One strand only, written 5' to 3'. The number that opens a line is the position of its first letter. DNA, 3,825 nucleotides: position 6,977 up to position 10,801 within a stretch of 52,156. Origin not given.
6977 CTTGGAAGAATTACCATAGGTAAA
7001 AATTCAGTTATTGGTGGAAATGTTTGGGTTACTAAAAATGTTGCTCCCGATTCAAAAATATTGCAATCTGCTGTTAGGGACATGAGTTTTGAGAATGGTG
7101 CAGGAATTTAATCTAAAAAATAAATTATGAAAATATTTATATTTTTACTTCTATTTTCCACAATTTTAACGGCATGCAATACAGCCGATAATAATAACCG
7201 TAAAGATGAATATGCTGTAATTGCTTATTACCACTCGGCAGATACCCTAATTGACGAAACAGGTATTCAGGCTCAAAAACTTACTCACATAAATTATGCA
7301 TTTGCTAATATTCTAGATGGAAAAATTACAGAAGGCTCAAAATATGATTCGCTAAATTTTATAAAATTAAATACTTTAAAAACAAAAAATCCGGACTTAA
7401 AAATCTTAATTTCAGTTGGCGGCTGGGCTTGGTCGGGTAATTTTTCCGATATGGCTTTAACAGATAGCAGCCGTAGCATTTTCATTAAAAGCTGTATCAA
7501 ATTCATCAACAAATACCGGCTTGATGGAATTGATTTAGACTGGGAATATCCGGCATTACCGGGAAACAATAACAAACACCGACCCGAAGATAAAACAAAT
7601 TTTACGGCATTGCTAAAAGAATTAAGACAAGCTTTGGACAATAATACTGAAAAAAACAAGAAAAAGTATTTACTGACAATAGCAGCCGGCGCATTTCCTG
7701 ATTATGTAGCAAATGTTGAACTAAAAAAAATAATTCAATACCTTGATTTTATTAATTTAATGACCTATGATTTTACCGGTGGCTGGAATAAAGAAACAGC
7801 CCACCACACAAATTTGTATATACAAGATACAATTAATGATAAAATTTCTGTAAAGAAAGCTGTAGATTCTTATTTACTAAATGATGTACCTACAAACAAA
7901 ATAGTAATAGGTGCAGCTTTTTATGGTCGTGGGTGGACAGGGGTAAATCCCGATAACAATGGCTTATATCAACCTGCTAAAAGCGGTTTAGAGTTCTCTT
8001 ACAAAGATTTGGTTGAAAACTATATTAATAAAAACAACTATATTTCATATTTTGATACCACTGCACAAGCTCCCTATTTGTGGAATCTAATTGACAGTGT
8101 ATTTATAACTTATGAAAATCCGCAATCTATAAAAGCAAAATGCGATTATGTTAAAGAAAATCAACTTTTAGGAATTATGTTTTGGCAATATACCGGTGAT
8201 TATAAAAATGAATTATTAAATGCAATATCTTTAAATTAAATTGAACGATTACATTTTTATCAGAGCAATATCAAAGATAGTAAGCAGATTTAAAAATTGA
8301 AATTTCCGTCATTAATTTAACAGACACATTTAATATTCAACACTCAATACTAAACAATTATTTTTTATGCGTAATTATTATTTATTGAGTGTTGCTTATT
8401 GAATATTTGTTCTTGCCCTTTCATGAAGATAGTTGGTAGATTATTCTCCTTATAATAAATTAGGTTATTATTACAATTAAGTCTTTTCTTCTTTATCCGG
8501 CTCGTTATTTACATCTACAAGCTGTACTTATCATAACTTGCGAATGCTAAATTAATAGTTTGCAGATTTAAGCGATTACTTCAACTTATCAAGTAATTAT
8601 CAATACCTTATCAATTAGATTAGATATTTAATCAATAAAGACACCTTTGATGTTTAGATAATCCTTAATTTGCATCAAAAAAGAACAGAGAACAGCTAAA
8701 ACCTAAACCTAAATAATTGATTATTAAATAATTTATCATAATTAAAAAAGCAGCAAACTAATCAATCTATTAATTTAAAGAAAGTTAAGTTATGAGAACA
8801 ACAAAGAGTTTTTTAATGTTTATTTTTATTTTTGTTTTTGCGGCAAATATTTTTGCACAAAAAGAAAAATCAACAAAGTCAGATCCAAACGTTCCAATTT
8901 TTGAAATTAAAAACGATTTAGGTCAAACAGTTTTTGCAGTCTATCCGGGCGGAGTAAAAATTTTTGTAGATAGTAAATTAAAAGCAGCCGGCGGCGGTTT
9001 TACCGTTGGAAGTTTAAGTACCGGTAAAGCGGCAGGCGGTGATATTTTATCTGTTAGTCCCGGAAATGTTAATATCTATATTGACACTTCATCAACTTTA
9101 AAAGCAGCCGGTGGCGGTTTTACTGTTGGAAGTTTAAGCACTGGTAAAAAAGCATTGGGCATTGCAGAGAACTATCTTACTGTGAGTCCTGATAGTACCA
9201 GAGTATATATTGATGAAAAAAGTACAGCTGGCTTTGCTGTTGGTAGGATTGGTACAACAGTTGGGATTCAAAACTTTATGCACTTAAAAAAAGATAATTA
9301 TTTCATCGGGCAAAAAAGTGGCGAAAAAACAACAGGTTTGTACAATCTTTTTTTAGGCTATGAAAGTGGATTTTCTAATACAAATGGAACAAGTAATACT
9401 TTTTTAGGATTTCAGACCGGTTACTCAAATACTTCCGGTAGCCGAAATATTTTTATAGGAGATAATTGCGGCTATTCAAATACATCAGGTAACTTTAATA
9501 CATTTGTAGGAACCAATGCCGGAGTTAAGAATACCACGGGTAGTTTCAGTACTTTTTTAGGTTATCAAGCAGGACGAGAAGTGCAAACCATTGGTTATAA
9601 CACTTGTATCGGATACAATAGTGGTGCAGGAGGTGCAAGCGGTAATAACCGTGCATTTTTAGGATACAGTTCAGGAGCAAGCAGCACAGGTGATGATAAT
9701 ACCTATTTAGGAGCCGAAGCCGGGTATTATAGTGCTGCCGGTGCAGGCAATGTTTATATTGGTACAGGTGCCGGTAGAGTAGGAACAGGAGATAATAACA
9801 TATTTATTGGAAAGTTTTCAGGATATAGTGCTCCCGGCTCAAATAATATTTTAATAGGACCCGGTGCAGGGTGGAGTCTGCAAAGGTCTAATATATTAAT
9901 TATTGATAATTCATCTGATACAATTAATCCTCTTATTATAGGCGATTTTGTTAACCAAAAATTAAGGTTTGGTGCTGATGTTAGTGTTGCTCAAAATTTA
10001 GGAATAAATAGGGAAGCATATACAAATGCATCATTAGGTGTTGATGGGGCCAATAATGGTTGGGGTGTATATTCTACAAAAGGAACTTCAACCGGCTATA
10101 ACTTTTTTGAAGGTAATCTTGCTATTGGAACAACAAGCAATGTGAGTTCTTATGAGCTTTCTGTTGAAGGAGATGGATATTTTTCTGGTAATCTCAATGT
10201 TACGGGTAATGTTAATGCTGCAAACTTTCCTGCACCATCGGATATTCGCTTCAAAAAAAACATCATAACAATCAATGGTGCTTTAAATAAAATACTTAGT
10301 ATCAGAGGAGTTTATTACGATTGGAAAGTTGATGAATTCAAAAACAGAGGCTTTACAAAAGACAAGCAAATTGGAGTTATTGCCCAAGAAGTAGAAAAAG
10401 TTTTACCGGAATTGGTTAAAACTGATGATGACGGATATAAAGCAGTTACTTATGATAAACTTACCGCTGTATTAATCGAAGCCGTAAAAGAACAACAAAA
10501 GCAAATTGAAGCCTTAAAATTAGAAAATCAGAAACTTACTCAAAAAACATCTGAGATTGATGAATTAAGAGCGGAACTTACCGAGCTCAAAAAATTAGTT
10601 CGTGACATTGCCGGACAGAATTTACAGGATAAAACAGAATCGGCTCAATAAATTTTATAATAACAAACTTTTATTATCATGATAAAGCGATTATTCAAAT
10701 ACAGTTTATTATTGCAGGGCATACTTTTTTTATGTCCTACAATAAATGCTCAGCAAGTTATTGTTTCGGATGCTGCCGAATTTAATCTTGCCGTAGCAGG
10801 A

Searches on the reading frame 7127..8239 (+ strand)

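Call 7: search_protein_families(library=pfam, proteins=[window:7127-8239:+], max_evalue=0.01)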
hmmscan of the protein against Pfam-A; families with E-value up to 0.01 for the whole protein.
window:7127-8239:+ (370 aa): 2 families
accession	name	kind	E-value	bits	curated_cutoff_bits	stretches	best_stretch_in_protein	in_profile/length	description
PF00704.34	Glyco_hydro_18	-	8.2e-89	298.8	29.6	1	32-358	3-317/317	Glycosyl hydrolases family 18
PF23916.1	TIM-barrel_EndoS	-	6.4e-05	23.2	27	1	125-267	95-201/238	Endo-beta-N-acetylglucosaminidase EndoS TIM-barrel domain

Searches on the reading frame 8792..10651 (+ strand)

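Call 7: search_protein_families(library=pfam, proteins=[window:8792-10651:+], max_evalue=0.01)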
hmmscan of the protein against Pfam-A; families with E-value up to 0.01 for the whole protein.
window:8792-10651:+ (619 aa): 1 family
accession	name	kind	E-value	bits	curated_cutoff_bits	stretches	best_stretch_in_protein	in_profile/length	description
PF13884.11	Peptidase_S74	-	3.3e-17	62.9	22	1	483-543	1-58/58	Chaperone of endosialidase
